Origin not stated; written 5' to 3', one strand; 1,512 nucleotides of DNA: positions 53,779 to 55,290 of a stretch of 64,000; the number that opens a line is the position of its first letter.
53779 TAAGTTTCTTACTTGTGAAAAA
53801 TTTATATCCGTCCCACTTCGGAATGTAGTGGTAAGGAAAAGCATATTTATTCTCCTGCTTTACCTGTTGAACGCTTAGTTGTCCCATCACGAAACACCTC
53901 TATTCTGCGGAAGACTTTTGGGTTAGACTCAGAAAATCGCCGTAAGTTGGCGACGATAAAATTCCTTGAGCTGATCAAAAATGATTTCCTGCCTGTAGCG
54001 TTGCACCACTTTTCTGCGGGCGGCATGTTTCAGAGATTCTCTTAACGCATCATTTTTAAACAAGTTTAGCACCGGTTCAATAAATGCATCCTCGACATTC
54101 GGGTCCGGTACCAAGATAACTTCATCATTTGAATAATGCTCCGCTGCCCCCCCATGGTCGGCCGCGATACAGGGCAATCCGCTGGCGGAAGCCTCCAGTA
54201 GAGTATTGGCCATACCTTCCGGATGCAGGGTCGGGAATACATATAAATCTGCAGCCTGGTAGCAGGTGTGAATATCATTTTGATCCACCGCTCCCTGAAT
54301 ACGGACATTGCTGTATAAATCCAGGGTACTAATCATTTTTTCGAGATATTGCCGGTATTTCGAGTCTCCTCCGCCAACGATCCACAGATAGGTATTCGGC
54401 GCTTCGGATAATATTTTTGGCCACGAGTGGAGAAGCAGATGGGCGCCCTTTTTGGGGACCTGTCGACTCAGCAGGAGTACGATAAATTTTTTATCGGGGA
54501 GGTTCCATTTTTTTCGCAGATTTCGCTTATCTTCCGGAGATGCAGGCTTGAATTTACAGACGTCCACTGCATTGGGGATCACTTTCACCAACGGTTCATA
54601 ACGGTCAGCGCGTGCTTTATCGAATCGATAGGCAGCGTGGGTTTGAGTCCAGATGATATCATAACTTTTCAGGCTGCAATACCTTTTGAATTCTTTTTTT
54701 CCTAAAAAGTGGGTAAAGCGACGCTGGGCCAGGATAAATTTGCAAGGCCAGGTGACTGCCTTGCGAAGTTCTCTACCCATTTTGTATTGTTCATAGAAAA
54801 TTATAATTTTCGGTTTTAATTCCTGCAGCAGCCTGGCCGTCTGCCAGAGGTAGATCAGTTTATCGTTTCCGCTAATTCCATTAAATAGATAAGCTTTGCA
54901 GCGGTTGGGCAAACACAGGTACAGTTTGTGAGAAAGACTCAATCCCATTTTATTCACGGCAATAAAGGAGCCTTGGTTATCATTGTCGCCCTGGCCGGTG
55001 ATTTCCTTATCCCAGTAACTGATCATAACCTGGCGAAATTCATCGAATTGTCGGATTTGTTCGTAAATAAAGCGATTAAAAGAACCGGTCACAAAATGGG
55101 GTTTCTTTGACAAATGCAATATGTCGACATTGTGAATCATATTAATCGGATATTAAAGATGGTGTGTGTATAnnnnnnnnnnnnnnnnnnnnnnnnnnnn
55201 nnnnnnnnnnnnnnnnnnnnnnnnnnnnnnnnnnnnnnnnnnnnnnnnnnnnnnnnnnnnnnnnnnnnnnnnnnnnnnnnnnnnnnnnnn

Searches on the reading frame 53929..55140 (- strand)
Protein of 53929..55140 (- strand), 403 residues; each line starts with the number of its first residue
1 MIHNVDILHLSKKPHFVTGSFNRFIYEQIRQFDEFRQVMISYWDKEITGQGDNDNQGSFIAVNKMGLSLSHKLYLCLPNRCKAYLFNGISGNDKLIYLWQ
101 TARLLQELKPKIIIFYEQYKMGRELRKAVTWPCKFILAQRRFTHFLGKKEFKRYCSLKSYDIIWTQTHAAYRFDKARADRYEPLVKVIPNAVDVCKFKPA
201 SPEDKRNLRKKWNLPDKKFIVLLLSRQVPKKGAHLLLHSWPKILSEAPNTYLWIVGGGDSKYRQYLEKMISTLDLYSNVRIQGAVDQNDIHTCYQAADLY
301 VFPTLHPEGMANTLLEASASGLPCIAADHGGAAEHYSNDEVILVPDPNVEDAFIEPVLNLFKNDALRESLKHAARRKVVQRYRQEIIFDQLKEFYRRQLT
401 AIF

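Call 34: search_protein_families(library=pfam, proteins=[window:53929-55140:-], max_evalue=0.001)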
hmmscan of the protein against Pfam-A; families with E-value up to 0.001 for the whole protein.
window:53929-55140:- (403 aa): 4 families
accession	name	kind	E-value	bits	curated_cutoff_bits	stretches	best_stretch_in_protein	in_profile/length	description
PF00534.26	Glycos_transf_1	-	1.1e-32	113.4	26.4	1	204-376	1-171/172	Glycosyl transferases group 1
PF13692.12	Glyco_trans_1_4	-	3.1e-27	96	27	1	220-363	3-142/142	Glycosyl transferases group 1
PF13524.12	Glyco_trans_1_2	-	6.3e-08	33.1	25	1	257-385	22-136/144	Glycosyl transferase-like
PF20706.3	GT4-conflict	-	0.00012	21.6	26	1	180-339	160-323/385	Family 4 Glycosyltransferase in conflict systems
